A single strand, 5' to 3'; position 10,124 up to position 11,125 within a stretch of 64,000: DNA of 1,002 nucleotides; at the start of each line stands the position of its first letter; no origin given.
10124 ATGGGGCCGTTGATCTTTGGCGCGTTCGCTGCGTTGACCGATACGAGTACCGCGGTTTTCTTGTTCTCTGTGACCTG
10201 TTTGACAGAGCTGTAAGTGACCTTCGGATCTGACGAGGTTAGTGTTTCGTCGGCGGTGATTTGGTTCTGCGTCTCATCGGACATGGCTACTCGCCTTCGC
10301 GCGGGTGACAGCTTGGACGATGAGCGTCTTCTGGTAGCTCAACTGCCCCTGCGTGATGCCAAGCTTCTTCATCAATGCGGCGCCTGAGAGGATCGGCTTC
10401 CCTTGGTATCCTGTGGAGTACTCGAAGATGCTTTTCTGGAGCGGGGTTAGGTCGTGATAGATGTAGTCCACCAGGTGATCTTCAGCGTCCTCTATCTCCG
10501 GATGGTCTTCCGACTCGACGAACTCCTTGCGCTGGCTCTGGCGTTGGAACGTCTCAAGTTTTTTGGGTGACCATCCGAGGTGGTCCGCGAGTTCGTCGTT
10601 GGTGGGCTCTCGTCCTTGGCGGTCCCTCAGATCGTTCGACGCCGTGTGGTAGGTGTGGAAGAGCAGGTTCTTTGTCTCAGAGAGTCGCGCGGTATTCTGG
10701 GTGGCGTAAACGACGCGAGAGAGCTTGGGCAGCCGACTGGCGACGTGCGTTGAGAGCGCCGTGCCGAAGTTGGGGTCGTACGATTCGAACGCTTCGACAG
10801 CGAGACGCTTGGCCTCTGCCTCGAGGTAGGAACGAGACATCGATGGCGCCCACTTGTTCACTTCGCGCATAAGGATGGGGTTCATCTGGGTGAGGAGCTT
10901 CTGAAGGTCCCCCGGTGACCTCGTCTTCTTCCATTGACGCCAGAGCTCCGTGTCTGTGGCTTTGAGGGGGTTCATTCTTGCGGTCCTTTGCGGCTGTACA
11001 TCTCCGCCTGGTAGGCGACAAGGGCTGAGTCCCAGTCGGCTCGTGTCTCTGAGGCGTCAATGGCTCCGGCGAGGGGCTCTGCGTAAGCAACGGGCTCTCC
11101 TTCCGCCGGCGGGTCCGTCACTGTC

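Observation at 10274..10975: Sigma-70 family factor embedded inside the baseplate operon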

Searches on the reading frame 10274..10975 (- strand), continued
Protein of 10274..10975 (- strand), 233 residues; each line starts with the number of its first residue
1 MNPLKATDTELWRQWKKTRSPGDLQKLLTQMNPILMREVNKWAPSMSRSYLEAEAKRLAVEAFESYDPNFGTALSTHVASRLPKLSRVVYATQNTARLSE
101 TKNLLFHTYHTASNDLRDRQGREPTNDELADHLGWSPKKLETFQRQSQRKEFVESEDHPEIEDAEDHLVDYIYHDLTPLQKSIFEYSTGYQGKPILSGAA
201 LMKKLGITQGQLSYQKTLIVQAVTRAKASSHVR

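Call 23: predict_structure(alignment_id=A1)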
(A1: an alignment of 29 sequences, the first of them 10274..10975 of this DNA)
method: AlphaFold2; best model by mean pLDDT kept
length: 233 residues; sequences in the alignment: 29
mean_pLDDT: 79.5   pTM: 0.42
mean pLDDT of the five models: 79.5, 79.5, 78.7, 76.5, 76.3
residues with pLDDT >= 90: 59; 70-90: 125; 50-70: 32; < 50: 17
segments of 3 or more residues with pLDDT < 50: 151-163
pLDDT, mean of each block of 10 residues (from residue 1): 70 93 93 90 81 90 89 86 77 58 73 84 86 85 71 38 59 82 89 89 91 89 75 42
secondary structure, 60 per line:
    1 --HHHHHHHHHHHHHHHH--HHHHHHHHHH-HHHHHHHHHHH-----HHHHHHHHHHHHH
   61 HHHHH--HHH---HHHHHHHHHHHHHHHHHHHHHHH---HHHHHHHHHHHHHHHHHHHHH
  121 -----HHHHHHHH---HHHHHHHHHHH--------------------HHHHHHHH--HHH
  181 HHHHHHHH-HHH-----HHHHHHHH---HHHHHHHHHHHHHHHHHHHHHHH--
elements in order: H3-18 H21-30 H32-42 H48-65 H74-96 H100-120 H126-133 H137-147 H168-175 H178-188 H198-205 H209-231
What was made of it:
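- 10688..10975 (-): Sigma2-like N-terminal domain (aa 1-96; contains regions 2.2-2.4, motif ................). Helices H3-96 in the model (call 23).
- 10475..10534 (-): Acidic, disordered linker (aa 148-167), where region 3.2 (the 'sigma finger') lies in sigma factors. pLDDT below 50 for aa 151-163 (call 23).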

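Call 27: fold_search(model_id=the predicted structure, library=pdb)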
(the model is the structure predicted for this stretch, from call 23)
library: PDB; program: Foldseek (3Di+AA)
matches with E <= 10: 419; with E <= 0.001: 87
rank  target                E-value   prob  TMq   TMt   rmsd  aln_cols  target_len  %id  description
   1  9a7s_A                4.2e-07  1.00  0.37  0.34  20.1       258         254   15  Integrative model of RPSD-RPOB by crosslinking MS and deep learning (released 2024-09-18)
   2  9a58_A                3.3e-06  1.00  0.35  0.23  22.1       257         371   14  Integrative model of SIGA-RPOC by crosslinking MS and deep learning (released 2024-09-18)
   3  9a50_A                3.3e-06  1.00  0.33  0.30  20.3       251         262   15  Integrative model of RPSB-RPOC by crosslinking MS and deep learning (released 2024-09-18)
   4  5vi5_F                4.9e-06  1.00  0.28  0.22  23.2       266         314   15  Structure of Mycobacterium smegmatis transcription initiation complex with a full transcription bubble (released 2017-07-26)
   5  6omf_F                7.2e-06  1.00  0.35  0.30  21.9       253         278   13  CryoEM structure of SigmaS-transcription initiation complex with activator Crl (released 2019-08-28)
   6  6lts_F                8.8e-06  1.00  0.28  0.20  21.9       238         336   15  Crystal structure of Thermus thermophilus transcription initiation complex comprising a truncated sigma finger (released 2020-03-11)
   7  7vf9_F                1.0e-05  1.00  0.35  0.31  22.2       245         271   15  Cryo-EM structure of Pseudomonas aeruginosa RNAP sigmaS holoenzyme complexes (released 2022-07-27)
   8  4oio_F                1.0e-05  1.00  0.29  0.20  21.8       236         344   14  Crystal structure of Thermus thermophilus pre-insertion substrate complex for de novo transcription initiation (released 2014-05-07)
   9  5ipl_F                1.1e-05  1.00  0.36  0.30  21.7       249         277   13  SigmaS-transcription initiation complex with 4-nt nascent RNA (released 2016-03-30)
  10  6kqg_F                1.2e-05  1.00  0.29  0.21  21.6       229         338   15  Thermus thermophilus initial transcription complex comprising sigma A and 5'-OH RNA of 6 nt (released 2020-03-11)
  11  6uu9_FFF              1.3e-05  1.00  0.34  0.29  21.8       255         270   12  E. coli mutant sigma-S transcription initiation complex with an 8-nt RNA ("Fresh" mutant crystal soaked with GTP, UT (released 2020-08-26)
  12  7f0r_F                1.6e-05  1.00  0.32  0.27  21.6       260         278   14  Cryo-EM structure of Pseudomonas aeruginosa SutA transcription activation complex (released 2022-07-27)
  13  4g7h_F                1.7e-05  1.00  0.28  0.19  21.8       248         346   14  Crystal structure of Thermus thermophilus transcription initiation complex (released 2012-10-31)
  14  9e87_F                1.8e-05  1.00  0.28  0.22  22.4       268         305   14  De Novo Mycobacterium tuberculosis transcription initiation pre-RPO promoter complex with open Beta' clamp (RNA Polyme (released 2025-10-01)
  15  6ccv_F                2.0e-05  1.00  0.26  0.20  23.6       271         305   15  Crystal structure of a Mycobacterium smegmatis RNA polymerase transcription initiation complex with inhibitor Rifampic (released 2018-08-15)
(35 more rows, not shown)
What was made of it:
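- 10274..10975 (-): Sigma-70-family gene (233 aa), the finding itself. AF2 model with pLDDT 79.5; all top Foldseek PDB hits are full-length sigma factors (calls 23, 27).
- On Sigma-70 family: Full-length structural alignments to sigma factors, probability 1.00 (call 27).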

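Call 29: search_protein_families(library=pfam, proteins=[L001:11892-12596:+, L002:10983-11672:+], max_evalue=0.1)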
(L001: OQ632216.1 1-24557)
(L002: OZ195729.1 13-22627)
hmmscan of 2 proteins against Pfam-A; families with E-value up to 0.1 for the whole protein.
L001:11892-12596:+ (234 aa): 3 families
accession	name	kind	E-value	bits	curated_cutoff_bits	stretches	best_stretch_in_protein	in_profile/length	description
PF04539.22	Sigma70_r3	-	9.1e-09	35.7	25.3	1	108-144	4-40/78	Sigma-70 region 3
PF04542.20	Sigma70_r2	-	0.0036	17.5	24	1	60-86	34-60/71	Sigma-70 region 2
PF18780.6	HNH_repeat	-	0.038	14.8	26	0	114-131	10-27/54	Homing endonuclease associated repeat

L002:10983-11672:+ (229 aa): 3 families
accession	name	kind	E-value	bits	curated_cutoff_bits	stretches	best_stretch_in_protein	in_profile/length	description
PF04539.22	Sigma70_r3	-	5.7e-08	33.2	25.3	1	106-140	5-39/78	Sigma-70 region 3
PF03978.18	Borrelia_REV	-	0.046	14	27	0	83-130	42-89/181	Borrelia burgdorferi REV protein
PF14716.13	HHH_8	-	0.087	13.6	30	0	188-227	32-71/73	Helix-hairpin-helix domain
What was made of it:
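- Closest known: Salmonella phage Arash Gp10. Same: Pfam Sigma70_r3 (call 29).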

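Call 31: find_related_loci(query=A1, collection=viral_contigs, flank=10000)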
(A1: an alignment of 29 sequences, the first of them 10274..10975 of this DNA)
Query A1 (233 aa) in viral_contigs; peptide patterns used: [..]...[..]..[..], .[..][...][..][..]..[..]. (x = any residue, [..] = any of these).
34 stretches matched a pattern; 6 encode a relative of the query (tblastn E <= 1e-3); 6 distinct loci.
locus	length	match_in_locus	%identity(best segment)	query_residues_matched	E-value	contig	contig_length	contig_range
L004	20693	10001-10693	92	1-231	7e-147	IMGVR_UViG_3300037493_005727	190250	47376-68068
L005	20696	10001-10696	83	1-232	7e-135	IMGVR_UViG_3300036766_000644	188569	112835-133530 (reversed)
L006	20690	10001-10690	83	1-230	3e-131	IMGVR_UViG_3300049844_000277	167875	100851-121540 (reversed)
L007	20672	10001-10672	77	4-227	1e-117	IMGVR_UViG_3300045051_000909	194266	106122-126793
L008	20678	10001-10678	74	4-229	5e-113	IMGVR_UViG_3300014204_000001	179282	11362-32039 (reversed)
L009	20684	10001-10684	65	5-232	3e-97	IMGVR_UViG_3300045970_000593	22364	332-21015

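Call 75: find_related_loci(query=A4, collection=viral_contigs, flank=10000)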
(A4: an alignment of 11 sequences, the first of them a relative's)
Query A4 (234 aa) in viral_contigs; peptide patterns used: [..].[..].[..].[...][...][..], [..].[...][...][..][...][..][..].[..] (x = any residue, [..] = any of these).
121 stretches matched a pattern; 23 encode a relative of the query (tblastn E <= 1e-3); 23 distinct loci.
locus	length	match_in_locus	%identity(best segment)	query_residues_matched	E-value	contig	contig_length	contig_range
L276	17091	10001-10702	99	1-234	4e-156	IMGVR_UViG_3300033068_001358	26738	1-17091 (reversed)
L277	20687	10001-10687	34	4-230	6e-37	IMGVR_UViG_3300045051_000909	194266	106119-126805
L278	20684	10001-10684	32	2-227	2e-34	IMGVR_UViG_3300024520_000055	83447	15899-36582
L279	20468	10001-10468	38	9-169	1e-32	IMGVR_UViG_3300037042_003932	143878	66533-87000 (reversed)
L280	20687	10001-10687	32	4-230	4e-32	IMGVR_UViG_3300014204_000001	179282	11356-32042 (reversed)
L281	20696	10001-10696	30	1-227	3e-32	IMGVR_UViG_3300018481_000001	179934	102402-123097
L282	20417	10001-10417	38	7-145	2e-31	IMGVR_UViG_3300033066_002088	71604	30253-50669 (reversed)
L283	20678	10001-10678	32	7-229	1e-31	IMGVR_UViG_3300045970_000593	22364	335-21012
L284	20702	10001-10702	30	1-232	2e-29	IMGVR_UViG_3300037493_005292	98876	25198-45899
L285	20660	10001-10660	31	9-226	5e-29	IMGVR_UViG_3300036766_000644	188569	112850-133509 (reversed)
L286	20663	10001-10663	29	11-229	1e-27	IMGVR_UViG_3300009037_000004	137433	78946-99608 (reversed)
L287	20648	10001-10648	32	9-222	3e-27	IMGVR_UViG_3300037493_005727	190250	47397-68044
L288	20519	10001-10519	35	1-165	2e-26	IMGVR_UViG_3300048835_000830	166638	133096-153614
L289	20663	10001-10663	31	4-222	4e-26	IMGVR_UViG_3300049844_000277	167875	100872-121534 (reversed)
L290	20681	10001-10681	28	8-233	2e-24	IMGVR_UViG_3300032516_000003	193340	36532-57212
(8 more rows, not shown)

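Call 97: fold_search(model_id=the predicted structure, library=viral)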
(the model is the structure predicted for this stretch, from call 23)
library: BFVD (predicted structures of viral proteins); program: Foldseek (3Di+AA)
matches with E <= 10: 456; with E <= 0.001: 18
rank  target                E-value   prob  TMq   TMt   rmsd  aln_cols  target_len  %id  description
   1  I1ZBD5                2.3e-05  1.00  0.36  0.25  23.1       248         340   16  (no name in the UniProt tables at hand)
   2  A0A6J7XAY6            5.3e-05  1.00  0.34  0.30  19.9       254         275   13  RpoD DNA-directed RNA polymerase, sigma subunit (Sigma70/sigma32) [uncultured Caudovirales phage]
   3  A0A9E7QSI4            5.3e-05  1.00  0.33  0.32  16.3       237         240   14  (no name in the UniProt tables at hand)
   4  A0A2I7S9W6            1.2e-04  1.00  0.28  0.28  17.2       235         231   12  (no name in the UniProt tables at hand)
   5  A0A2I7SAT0            1.5e-04  1.00  0.25  0.16  22.4       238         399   12  (no name in the UniProt tables at hand)
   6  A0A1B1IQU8            1.5e-04  1.00  0.35  0.37  18.9       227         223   15  (no name in the UniProt tables at hand)
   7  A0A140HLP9            1.6e-04  1.00  0.35  0.33  17.1       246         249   14  RNA polymerase sigma-70 factor sigma-B/F/G subfamily [Bacillus phage Deep Blue]
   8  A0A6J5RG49            2.1e-04  1.00  0.27  0.30  20.8       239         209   13  Sporulation sigma factor SigK [uncultured Caudovirales phage]
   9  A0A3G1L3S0            3.2e-04  1.00  0.40  0.45  13.3       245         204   13  RNA polymerase sigma factor [Synechococcus phage S-CBWM1]
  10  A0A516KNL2            3.2e-04  1.00  0.36  0.25  16.7       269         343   17  (no name in the UniProt tables at hand)
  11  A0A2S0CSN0            4.3e-04  1.00  0.37  0.35  21.1       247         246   14  RNA polymerase sporulation specific sigma factor SigG [Bacillus phage BCP12]
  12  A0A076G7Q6            4.5e-04  1.00  0.28  0.29  15.3       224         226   12  RNA polymerase sigma factor [Bacillus phage Bobb]
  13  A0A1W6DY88            5.2e-04  1.00  0.33  0.19  20.3       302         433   12  Putative RNA polymerase sigma factor [Aeromonas phage phiA8-29]
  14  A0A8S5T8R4            5.4e-04  1.00  0.34  0.28  20.2       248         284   12  DNA directed RNA polymerase subunit [Myoviridae sp. ctQQg4]
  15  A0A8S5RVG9            6.0e-04  1.00  0.29  0.26  17.3       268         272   14  DNA directed RNA polymerase subunit [Siphoviridae sp. ctHip2]
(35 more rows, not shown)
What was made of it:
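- Closest known: Bacterial group-3 sigma factors. Different: 12-17% identity to any solved or viral sigma (calls 27, 97).
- Full-length model: the top PDB and BFVD matches are all sigma factors (calls 27, 97). The fold is that of ordinary bacterial group-3-like sigma factors (calls 27, 97).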

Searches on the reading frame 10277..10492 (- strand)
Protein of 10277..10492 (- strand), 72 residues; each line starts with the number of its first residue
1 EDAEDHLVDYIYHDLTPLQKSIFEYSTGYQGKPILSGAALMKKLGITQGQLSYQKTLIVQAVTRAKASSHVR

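Call 103: search_solved_structures(query=A7, max_evalue=10, show_alignments=2)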
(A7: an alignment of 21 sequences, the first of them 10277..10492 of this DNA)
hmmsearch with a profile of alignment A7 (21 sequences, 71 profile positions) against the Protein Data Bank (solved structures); distinct sequences matched with E-value up to 10: 10.
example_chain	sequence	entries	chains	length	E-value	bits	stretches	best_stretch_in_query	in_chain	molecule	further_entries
5nr6_A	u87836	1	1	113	0.44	13.7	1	16-52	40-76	MatB protein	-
2xyk_A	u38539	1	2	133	0.53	13.4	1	14-36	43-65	2-ON-2 HEMOGLOBIN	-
8jzt_A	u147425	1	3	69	0.65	13.1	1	36-65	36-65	RNA polymerase sigma factor SigF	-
1l0o_C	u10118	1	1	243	0.67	13.1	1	38-64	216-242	sigma factor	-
1ez3_A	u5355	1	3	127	1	12.5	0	36-66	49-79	SYNTAXIN-1A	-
1br0_A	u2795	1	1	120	1.2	12.3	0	36-66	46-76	PROTEIN (SYNTAXIN 1-A)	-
6g7e_B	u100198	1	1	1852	1.7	11.8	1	9-40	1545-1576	Helicase-like protein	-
7zb5_E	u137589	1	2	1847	1.8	11.8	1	9-40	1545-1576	Helicase-like protein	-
7z7n_E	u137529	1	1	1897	1.8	11.7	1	9-40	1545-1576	Helicase-like protein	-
7z8s_E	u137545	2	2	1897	1.9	11.7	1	9-40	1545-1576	Helicase-like protein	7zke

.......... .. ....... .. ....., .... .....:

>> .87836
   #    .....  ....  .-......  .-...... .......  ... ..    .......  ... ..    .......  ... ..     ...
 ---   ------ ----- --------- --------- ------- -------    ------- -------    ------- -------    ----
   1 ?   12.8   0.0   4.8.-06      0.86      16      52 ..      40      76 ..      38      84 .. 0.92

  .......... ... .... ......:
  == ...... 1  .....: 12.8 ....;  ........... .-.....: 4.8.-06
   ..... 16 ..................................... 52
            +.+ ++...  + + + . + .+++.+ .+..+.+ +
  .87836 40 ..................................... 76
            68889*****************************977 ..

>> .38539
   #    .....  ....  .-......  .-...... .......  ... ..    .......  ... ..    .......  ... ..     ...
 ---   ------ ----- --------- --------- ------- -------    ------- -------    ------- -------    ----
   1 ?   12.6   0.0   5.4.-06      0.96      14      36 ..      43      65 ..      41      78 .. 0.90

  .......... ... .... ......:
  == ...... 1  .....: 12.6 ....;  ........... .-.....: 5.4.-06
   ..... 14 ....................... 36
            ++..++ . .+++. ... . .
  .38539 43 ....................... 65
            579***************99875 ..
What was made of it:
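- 10277..10474 (-): Sigma4 domain (aa 168-233; helix-turn-helix, -35-binding type). The sequence-only profile is not significant (E 0.65; call 103).
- Tried and rejected: Sequence-only test of sigma4: not significant (call 103).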

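Call 108: predict_structure(protein=window:10277-10492:-)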
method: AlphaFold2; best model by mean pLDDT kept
length: 72 residues; sequences in the alignment: 1
mean_pLDDT: 84.9   pTM: 0.72
mean pLDDT of the five models: 84.9, 84.6, 67.3, 65.0, 55.6
residues with pLDDT >= 90: 41; 70-90: 19; 50-70: 9; < 50: 3
segments of 3 or more residues with pLDDT < 50: none
pLDDT, mean of each block of 10 residues (from residue 1): 63 89 92 95 96 93 74 40
secondary structure, 60 per line:
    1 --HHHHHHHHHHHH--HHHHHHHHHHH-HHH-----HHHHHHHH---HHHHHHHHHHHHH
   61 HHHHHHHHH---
elements in order: H3-14 H17-27 H37-44 H48-69
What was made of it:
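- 10277..10474 (-): The isolated domain model has pLDDT 84.9 (call 108).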

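Call 110: fold_search(model_id=the predicted structure, library=pdb)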
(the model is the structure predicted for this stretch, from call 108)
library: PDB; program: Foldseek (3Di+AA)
matches with E <= 10: 663; with E <= 0.001: 0
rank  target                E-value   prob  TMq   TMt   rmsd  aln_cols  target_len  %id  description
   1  3hug_K                9.1e-03  1.00  0.72  0.73   3.2        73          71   22  Crystal structure of Mycobacterium tuberculosis anti-sigma factor RslA in complex with -35 promoter binding domain of  (released 2010-03-02)
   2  3hug_E                1.9e-02  1.00  0.71  0.70   2.6        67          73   21  Crystal structure of Mycobacterium tuberculosis anti-sigma factor RslA in complex with -35 promoter binding domain of  (released 2010-03-02)
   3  3hug_G                2.1e-02  1.00  0.71  0.69   2.9        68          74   20  Crystal structure of Mycobacterium tuberculosis anti-sigma factor RslA in complex with -35 promoter binding domain of  (released 2010-03-02)
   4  3hug_C                2.8e-02  1.00  0.70  0.66   2.9        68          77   20  Crystal structure of Mycobacterium tuberculosis anti-sigma factor RslA in complex with -35 promoter binding domain of  (released 2010-03-02)
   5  6onu_H                3.2e-02  1.00  0.67  0.73   2.1        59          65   10  Complex structure of WhiB1 and region 4 of SigA in P21 space group. (released 2019-11-27)
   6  3hug_A                3.2e-02  1.00  0.68  0.62   4.6        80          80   19  Crystal structure of Mycobacterium tuberculosis anti-sigma factor RslA in complex with -35 promoter binding domain of  (released 2010-03-02)
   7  6ono_D                5.4e-02  1.00  0.64  0.66   2.4        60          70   13  Complex structure of WhiB1 and region 4 of SigA in C2221 space group (released 2019-11-27)
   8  6dv9_F                6.4e-02  1.00  0.76  0.34   2.6        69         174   20  Crystal structure of Mycobacterium tuberculosis transcription initiation complex(ECF sigma factor L) containing 5nt RN (released 2019-02-20)
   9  6onu_F                6.4e-02  1.00  0.65  0.68   2.2        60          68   13  Complex structure of WhiB1 and region 4 of SigA in P21 space group. (released 2019-11-27)
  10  6ono_B                6.4e-02  1.00  0.65  0.68   2.2        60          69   13  Complex structure of WhiB1 and region 4 of SigA in C2221 space group (released 2019-11-27)
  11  9a50_A                6.4e-02  1.00  0.71  0.22   3.9        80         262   19  Integrative model of RPSB-RPOC by crosslinking MS and deep learning (released 2024-09-18)
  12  9e87_F                7.7e-02  1.00  0.69  0.19   3.3        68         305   12  De Novo Mycobacterium tuberculosis transcription initiation pre-RPO promoter complex with open Beta' clamp (RNA Polyme (released 2025-10-01)
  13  6onu_B                9.2e-02  1.00  0.67  0.69   2.0        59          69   10  Complex structure of WhiB1 and region 4 of SigA in P21 space group. (released 2019-11-27)
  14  6edt_F                1.3e-01  1.00  0.69  0.18   3.3        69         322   12  Mycobacterium tuberculosis RNAP open promoter complex with RbpA/CarD and AP3 promoter (released 2018-11-21)
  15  1ku7_A                1.4e-01  1.00  0.71  0.70   2.8        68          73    9  Crystal Structure of Thermus aquatics RNA Polymerase SigmaA Subunit Region 4 Bound to-35 Element DNA (released 2002-03-29)
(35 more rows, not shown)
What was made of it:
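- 10277..10474 (-): 49 of the top 50 Foldseek PDB hits are sigma region 4 structures (SigL, SigA, SigD; TM 0.6-0.8, rmsd 2-3 A; call 110).
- On Sigma-70 family: The isolated aa 162-233 model has pLDDT 84.9 (call 108), and 49 of 50 top PDB matches are sigma region 4 domains, TM 0.6-0.8 (call 110).
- C-terminal domain: 49 of 50 top PDB hits are sigma region 4 (call 110). The sigma4 helix-turn-helix fold is retained (call 110).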
